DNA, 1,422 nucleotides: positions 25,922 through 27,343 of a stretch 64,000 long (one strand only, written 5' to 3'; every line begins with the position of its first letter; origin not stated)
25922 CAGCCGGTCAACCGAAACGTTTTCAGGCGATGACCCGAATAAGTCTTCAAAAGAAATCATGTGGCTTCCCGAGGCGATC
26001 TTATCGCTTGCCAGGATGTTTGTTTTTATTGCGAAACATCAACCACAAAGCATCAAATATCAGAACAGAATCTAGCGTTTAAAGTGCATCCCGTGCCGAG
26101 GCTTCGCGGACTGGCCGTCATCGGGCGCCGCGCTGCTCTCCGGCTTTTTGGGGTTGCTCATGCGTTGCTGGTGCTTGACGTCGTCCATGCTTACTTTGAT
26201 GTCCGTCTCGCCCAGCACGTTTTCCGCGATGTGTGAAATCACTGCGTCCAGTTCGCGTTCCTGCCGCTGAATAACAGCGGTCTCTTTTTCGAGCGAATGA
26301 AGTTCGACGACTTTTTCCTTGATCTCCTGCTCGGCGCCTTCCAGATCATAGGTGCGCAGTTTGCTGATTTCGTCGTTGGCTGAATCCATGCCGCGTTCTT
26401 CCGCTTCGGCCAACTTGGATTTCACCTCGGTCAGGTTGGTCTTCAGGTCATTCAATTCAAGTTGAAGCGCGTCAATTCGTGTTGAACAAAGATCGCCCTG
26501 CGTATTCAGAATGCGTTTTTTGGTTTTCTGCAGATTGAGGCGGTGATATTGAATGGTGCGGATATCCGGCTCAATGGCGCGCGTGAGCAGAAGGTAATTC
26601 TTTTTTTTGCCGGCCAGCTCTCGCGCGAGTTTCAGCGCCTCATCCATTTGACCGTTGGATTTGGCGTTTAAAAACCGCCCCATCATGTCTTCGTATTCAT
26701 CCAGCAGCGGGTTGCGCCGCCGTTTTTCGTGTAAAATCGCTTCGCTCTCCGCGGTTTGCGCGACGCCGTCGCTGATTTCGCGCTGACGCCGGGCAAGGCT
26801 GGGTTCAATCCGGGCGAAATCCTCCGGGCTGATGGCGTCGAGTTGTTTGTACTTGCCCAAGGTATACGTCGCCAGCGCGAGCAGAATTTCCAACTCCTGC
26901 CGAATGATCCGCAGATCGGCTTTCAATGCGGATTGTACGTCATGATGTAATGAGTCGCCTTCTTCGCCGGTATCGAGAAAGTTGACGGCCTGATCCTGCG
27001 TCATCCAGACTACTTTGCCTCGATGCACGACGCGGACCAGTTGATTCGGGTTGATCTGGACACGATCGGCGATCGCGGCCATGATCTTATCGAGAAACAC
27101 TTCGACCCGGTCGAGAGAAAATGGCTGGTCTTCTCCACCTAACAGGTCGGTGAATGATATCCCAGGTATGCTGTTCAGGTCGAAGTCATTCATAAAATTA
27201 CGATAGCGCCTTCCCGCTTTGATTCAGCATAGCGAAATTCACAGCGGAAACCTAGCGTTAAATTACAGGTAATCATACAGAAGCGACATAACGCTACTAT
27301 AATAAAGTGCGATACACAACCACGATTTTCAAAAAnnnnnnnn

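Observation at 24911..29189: Tandem paralogous coiled-coil proteins beside an orphan ABC ATPase and the fliW-csrA pair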

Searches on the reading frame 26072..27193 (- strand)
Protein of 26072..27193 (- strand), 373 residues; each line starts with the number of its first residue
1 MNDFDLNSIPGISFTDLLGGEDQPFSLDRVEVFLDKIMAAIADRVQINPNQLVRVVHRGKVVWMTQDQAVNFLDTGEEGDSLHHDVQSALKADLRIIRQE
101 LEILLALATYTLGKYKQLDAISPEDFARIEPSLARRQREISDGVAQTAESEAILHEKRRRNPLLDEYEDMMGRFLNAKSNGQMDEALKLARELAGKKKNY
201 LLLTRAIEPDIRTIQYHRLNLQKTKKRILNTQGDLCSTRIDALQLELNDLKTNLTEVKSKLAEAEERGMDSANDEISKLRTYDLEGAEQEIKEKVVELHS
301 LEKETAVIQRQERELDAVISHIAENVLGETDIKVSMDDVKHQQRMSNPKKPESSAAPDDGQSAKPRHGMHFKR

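Call 4: search_protein_families(library=pfam, proteins=[window:26072-27193:-], max_evalue=0.1)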
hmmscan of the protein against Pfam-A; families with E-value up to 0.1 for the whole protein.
window:26072-27193:- (373 aa): 2 families
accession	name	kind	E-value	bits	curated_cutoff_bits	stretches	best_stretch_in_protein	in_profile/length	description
PF10186.14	ATG14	-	0.0044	16.6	33.2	1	213-311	58-155/347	Vacuolar sorting 38 and autophagy-related subunit 14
PF24922.1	ACBP4_C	-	0.085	13.6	31.2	0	237-316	16-96/105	Acyl-CoA-binding domain-containing protein 4-6, C-terminal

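Call 5: search_protein_families(library=ncbifam, proteins=[window:26072-27193:-], max_evalue=0.1)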
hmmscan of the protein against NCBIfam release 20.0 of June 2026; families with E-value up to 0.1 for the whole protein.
window:26072-27193:- (373 aa): 0 families

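Call 6: search_solved_structures(query=window:26072-27193:-, max_evalue=10)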
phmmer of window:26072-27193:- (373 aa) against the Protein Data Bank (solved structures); distinct sequences matched with E-value up to 10: 1.
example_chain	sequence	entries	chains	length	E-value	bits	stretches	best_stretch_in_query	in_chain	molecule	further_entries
4zry_B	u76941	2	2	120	0.059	16.1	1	239-298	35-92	Keratin, type II cytoskeletal 1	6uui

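Call 8: find_homologous_proteins(query=window:26072-27193:-)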
Query window:26072-27193:- (373 aa): 51 proteins with E <= 0.001 among 6037 candidates.
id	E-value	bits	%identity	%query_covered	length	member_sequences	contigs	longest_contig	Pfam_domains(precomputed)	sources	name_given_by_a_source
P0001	6.3e-237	803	100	100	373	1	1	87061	-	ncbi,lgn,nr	ncbi:MAG: hypothetical protein GC154_15635 [bacterium]|nr:hypothetical protein [bacterium]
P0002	3.8e-163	561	69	100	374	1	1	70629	-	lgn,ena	-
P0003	1.6e-162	559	70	100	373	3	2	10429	-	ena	-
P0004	8.8e-155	533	68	100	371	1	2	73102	-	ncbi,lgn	-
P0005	4.9e-151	521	71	93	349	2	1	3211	-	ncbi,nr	ncbi:hypothetical protein K8I31_04755 [bacterium]|nr:hypothetical protein [bacterium]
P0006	2.2e-115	404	55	99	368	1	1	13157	-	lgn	-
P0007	5.8e-113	396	52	98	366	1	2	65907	-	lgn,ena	-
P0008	1.6e-110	388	52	98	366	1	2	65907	-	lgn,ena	-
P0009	4.6e-110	386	51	100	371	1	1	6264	-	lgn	-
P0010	6.0e-110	386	52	98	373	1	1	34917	-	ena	-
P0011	1.3e-109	385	49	100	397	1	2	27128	-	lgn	-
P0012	1.9e-109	384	51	100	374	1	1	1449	-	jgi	-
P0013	2.7e-109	384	52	100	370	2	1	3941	-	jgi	jgi:hypothetical protein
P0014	1.0e-108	382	50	100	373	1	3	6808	-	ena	-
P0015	3.5e-108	380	51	99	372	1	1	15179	-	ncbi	-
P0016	1.7e-107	378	50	100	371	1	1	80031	-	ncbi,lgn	-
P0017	9.7e-107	375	49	100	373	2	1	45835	-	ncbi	-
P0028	1.1e-102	362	48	100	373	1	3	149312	-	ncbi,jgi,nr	ncbi:MAG: hypothetical protein C4527_29240 [Candidatus Omnitrophota bacterium]|jgi:hypothetical prot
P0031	1.2e-100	355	49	100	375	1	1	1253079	-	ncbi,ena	-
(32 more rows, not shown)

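Call 10: find_encoding_contigs(protein=P0001, flank=10000, max_places=3)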
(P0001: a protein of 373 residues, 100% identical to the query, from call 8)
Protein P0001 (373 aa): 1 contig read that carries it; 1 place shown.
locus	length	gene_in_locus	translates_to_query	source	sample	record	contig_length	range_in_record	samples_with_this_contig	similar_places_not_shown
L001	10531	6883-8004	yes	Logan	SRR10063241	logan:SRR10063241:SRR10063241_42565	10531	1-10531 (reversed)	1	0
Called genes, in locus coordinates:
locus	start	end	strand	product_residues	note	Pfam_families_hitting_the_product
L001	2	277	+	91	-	?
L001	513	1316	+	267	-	-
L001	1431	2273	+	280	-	PF01522:Polysacc_deac_1, PF10096:DUF2334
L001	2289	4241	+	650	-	PF07944:Beta-AFase-like_GH127_cat, PF20736:Glyco_hydro127M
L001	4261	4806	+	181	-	PF05163:DinB (weak), PF12867:DinB_2, PF11716:MDMPI_N (weak)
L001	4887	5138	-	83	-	PF02599:CsrA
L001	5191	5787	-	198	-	PF02623:FliW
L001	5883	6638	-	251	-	PF00005:ABC_tran, PF13304:AAA_21 (weak)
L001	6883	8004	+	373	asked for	-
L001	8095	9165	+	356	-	-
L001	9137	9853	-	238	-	PF00702:Hydrolase, PF13419:HAD_2, PF13242:Hydrolase_like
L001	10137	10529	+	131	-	?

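Call 11: find_encoding_contigs(protein=P0031, flank=10000, max_places=2)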
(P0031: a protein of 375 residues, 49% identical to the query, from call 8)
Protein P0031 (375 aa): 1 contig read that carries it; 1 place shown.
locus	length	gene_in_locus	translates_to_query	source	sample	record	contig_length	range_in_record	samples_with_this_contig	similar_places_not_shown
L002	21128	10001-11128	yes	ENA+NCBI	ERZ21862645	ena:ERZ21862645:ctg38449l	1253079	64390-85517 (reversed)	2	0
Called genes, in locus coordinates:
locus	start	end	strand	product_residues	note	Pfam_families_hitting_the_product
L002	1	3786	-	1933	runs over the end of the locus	-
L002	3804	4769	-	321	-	PF00398:RrnaAD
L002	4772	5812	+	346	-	PF01008:IF-2B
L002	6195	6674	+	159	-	-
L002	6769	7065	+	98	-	-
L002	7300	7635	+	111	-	-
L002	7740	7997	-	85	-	PF02599:CsrA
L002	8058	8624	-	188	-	PF02623:FliW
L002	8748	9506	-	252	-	PF00005:ABC_tran, PF13304:AAA_21 (weak)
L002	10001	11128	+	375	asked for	-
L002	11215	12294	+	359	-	-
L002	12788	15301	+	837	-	PF08450:SGL (faint), PF04151:PPC (faint), PF01436:NHL (faint), PF06739:SBBP (faint), PF24684:Vgb_lyase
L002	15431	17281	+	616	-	PF01973:MptE-like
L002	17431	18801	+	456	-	PF13414:TPR_11 (weak), PF25062:ARM_TT21_N (weak), PF13432:TPR_16 (weak), PF13424:TPR_12 (weak), PF00515:TPR_1 (weak), PF13181:TPR_8 (weak), PF13424:TPR_12, PF14559:TPR_19, +15 more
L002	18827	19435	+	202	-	-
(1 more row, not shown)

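Call 12: find_encoding_contigs(protein=P0028, flank=10000, max_places=2)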
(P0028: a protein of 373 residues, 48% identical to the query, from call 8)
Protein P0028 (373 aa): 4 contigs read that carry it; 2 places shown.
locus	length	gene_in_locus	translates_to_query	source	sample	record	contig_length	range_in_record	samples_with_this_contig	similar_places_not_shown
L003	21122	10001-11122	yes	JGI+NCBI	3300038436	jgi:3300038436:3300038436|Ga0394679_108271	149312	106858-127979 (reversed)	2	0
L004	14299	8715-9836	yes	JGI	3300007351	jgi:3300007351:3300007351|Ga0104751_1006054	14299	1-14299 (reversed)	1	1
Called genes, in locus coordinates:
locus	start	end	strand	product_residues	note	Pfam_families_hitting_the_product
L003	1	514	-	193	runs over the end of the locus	PF07963:N_methyl, PF08334:T2SSG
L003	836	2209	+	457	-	PF01408:GFO_IDH_MocA, PF19051:GFO_IDH_MocA_C2, PF22725:GFO_IDH_MocA_C3 (faint)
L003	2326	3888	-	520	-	-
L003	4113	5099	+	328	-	-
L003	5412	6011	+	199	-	-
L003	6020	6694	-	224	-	PF04474:DUF554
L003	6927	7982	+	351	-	-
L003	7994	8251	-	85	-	PF02599:CsrA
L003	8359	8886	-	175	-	PF02623:FliW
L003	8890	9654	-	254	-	PF00005:ABC_tran, PF13304:AAA_21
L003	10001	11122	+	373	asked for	-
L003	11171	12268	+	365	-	-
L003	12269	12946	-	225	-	PF00702:Hydrolase, PF13419:HAD_2, PF13242:Hydrolase_like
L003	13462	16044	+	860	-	PF00133:tRNA-synt_1, PF01406:tRNA-synt_1e (faint), PF09334:tRNA-synt_1g, PF13603:tRNA-synt_1_2, PF00133:tRNA-synt_1, PF09334:tRNA-synt_1g, PF08264:Anticodon_1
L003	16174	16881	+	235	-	PF12826:HHH_2 (faint), PF12836:HHH_3, PF14520:HHH_5 (faint), PF00633:HHH (weak), PF12836:HHH_3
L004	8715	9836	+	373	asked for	-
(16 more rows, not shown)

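Call 13: find_encoding_contigs(protein=P0016, flank=10000, max_places=2)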
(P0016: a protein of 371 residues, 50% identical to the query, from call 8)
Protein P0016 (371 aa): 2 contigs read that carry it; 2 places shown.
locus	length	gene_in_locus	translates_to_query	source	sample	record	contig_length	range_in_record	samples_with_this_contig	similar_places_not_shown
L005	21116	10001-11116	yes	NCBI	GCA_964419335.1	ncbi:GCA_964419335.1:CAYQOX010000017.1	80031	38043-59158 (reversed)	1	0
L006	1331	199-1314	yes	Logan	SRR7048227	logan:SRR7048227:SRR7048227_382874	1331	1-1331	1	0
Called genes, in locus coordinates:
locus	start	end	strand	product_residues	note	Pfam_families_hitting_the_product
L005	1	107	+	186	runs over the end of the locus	PF01330:RuvA_N, PF00633:HHH (faint), PF14520:HHH_5, PF07499:RuvA_C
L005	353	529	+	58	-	-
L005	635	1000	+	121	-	PF00072:Response_reg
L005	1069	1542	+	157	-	PF13690:CheX, PF04509:CheC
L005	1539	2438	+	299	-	PF03705:CheR_N, PF01739:CheR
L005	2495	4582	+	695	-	PF01627:Hpt, PF07194:P2, PF02895:H-kinase_dim, PF02518:HATPase_c, PF01584:CheW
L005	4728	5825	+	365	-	PF00072:Response_reg, PF01339:CheB_methylest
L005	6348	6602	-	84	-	PF02599:CsrA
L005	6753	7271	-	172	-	PF02623:FliW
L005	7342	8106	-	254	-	PF00005:ABC_tran, PF13304:AAA_21 (weak)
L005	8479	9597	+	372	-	-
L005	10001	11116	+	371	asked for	-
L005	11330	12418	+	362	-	-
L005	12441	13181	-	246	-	PF00702:Hydrolase, PF13419:HAD_2, PF13242:Hydrolase_like (weak)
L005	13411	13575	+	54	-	-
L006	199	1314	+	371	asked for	-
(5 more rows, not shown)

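Call 14: find_encoding_contigs(protein=P0007, flank=10000, max_places=2)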
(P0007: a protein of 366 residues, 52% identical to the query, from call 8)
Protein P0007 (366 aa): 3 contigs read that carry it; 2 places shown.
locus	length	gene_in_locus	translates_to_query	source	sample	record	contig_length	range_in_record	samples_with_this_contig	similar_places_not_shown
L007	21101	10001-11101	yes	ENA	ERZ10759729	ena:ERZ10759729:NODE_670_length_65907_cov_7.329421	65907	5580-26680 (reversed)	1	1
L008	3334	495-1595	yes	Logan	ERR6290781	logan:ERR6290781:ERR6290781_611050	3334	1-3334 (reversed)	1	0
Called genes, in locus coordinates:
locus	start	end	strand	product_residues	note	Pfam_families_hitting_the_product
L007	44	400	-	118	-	-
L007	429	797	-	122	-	-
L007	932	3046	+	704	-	PF00270:DEAD (faint), PF04851:ResIII, PF17757:UvrB_inter, PF27431:UvrB_3rd, PF00271:Helicase_C, PF12344:UvrB, PF02151:UVR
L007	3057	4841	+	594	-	PF01483:P_proprotein, PF00404:Dockerin_1 (faint), PF01839:FG-GAP (faint), PF13517:FG-GAP_3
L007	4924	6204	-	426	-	PF00285:Citrate_synt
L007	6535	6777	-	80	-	PF02599:CsrA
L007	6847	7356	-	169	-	PF02623:FliW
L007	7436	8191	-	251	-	PF00005:ABC_tran, PF13304:AAA_21 (weak)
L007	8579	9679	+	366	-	-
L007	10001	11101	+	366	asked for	-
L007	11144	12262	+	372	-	-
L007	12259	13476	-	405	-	PF04015:DUF362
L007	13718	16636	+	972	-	PF13519:VWA_2 (faint), PF13768:VWA_3 (faint), PF00092:VWA (weak), PF07090:GATase1_like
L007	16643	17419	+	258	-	-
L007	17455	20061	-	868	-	PF07517:SecA_DEAD, PF01043:SecA_PP_bind, PF21090:P-loop_SecA, PF00271:Helicase_C (weak), PF21090:P-loop_SecA, PF07516:SecA_SW, PF02810:SEC-C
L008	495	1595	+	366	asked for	-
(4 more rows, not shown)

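Call 28: find_related_loci(query=A2, collection=genome_contigs, flank=6000)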
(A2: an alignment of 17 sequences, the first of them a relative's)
Query A2 (373 aa) in genome_contigs; peptide patterns used: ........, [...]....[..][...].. (x = any residue, [..] = any of these).
128 stretches matched a pattern; 14 encode a relative of the query (tblastn E <= 1e-3); 13 distinct loci.
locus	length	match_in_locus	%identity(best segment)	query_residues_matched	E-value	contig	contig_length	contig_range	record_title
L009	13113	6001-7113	68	1-373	3e-172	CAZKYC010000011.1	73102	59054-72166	MAG TPA_asm: uncultured bacterium isolate SRP141376_co3_53 genome assembly, contig: NODE_792_length_73102_cov_9.008898,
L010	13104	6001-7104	50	2-373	3e-120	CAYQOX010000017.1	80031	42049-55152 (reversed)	MAG TPA_asm: uncultured bacterium isolate SRP141376_co2_274 genome assembly, contig: NODE_784_length_80031_cov_7.799790,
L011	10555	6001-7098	51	1-370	3e-119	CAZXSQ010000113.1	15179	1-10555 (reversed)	MAG TPA_asm: uncultured bacterium isolate SRP141376_co1_248 genome assembly, contig: NODE_7808_length_15179_cov_3.473816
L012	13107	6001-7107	50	1-373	4e-117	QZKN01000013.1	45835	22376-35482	MAG: Candidatus Omnitrophota bacterium isolate SURF_12 Ga0104751_1001128, whole genome shotgun sequence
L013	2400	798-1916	49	1-372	4e-122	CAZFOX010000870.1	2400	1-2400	MAG TPA_asm: uncultured bacterium isolate SRP278314_co1_145 genome assembly, contig: NODE_64846_length_2400_cov_3.572708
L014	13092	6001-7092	50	1-373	8e-115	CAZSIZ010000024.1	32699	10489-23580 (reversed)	MAG TPA_asm: uncultured bacterium isolate SRP077602_co8_260 genome assembly, contig: NODE_1944_length_32699_cov_4.941031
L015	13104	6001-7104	50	1-373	2e-114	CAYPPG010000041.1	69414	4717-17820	MAG TPA_asm: uncultured bacterium isolate SRP141376_co4_190 genome assembly, contig: NODE_692_length_69414_cov_9.494125,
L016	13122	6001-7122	49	1-373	3e-112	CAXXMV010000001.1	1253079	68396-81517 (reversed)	MAG: bacterium isolate 9002e436-2430-43f7-8519-11165d71275e genome assembly, contig: contig_1, whole genome shotgun sequ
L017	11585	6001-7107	48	1-373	1e-108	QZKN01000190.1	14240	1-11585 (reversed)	MAG: Candidatus Omnitrophota bacterium isolate SURF_12 Ga0104751_1006054, whole genome shotgun sequence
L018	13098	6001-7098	48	1-370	5e-107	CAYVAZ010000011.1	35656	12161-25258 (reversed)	MAG TPA_asm: uncultured bacterium isolate SRP141376_co3_289 genome assembly, contig: NODE_3024_length_35656_cov_6.352771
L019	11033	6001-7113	45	9-370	2e-99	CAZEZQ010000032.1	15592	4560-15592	MAG TPA_asm: uncultured bacterium isolate SRP141376_co3_307 genome assembly, contig: NODE_10344_length_15592_cov_3.67303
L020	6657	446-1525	45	1-360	2e-96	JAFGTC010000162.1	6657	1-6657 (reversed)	MAG: Candidatus Omnitrophota bacterium isolate Zod_Metabat.949 k87_7918492, whole genome shotgun sequence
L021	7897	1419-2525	42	1-370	7e-90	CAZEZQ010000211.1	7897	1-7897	MAG TPA_asm: uncultured bacterium isolate SRP141376_co3_307 genome assembly, contig: NODE_24676_length_7897_cov_3.935221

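Call 32: search_protein_representatives(alignment_id=A1)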
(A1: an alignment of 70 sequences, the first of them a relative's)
Query: 70 sequences, 373 profile positions. Proteins with E-value up to 0.001 (for the whole library): 74; up to 1e-10: 54; up to 1e-30: 46. The best 74 are listed.
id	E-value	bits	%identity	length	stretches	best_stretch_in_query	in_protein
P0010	3.3e-140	483.7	-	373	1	1-371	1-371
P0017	4.0e-139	480.2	-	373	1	1-372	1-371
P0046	7.5e-122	423.3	-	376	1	1-372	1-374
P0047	1.3e-118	412.6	-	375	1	1-372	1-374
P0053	3.9e-117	407.8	-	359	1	9-373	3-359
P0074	6.7e-117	407.0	-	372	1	2-371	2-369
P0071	1.8e-112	392.5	-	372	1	5-372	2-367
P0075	4.2e-112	391.2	-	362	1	8-372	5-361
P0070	1.6e-110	386.0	-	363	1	4-372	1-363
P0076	2.7e-107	375.4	-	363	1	8-371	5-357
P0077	2.0e-103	362.7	-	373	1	1-370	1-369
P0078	2.7e-102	359.0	-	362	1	5-372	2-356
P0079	8.3e-102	357.3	-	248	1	1-248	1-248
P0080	1.9e-101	356.2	-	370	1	8-371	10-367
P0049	3.7e-99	348.6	-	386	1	5-369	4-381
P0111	2.4e-21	92.6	-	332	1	9-317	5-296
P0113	2.3e-15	72.9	-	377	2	50-255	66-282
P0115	7.2e-15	71.3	-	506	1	14-248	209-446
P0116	4.3e-12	62.1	-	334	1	26-228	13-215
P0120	1.4e-10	57.1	-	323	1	36-235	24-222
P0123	7.2e-08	48.2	-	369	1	23-249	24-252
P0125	6.1e-07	45.2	-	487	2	103-368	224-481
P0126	1.1e-06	44.4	-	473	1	102-352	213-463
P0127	5.1e-06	42.1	-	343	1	24-251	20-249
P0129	1.2e-05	40.8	-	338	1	29-276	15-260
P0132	6.7e-05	38.5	-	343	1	19-249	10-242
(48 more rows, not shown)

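Call 33: search_protein_families(library=pfam, proteins=[P0111, P0113, P0115, P0116, P0120, P0123, P0125, P0126, P0127, P0129], max_evalue=0.01)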
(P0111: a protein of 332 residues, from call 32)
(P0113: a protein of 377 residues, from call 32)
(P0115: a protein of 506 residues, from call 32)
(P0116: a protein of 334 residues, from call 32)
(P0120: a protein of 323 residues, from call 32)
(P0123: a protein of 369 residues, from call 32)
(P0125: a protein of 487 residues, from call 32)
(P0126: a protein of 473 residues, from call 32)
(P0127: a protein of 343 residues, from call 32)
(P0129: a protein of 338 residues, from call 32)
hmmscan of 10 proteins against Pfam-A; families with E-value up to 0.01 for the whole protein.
P0111 (332 aa): 0 families

P0113 (377 aa): 0 families

P0115 (506 aa): 1 family
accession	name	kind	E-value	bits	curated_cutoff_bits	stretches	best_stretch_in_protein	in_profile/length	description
PF01740.26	STAS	-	2.9e-05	24.2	22.6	1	19-94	3-79/106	STAS domain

P0116 (334 aa): 0 families

P0120 (323 aa): 0 families

P0123 (369 aa): 0 families

P0125 (487 aa): 1 family
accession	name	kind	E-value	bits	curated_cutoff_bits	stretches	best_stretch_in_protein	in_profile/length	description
PF10473.14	CENP-F_leu_zip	-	0.0039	17.7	34.5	1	347-420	23-98/140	Leucine-rich repeats of kinetochore protein Cenp-F/LEK1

P0126 (473 aa): 2 families
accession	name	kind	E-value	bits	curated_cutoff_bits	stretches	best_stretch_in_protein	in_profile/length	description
PF25802.1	WWC1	-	0.00089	19.6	27.8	1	356-417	69-130/135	WWC1-like, helical hairpin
PF07926.17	TPR_MLP1_2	-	0.0089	16.5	36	1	345-449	3-107/129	TPR/MLP1/MLP2-like protein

P0127 (343 aa): 0 families

P0129 (338 aa): 0 families
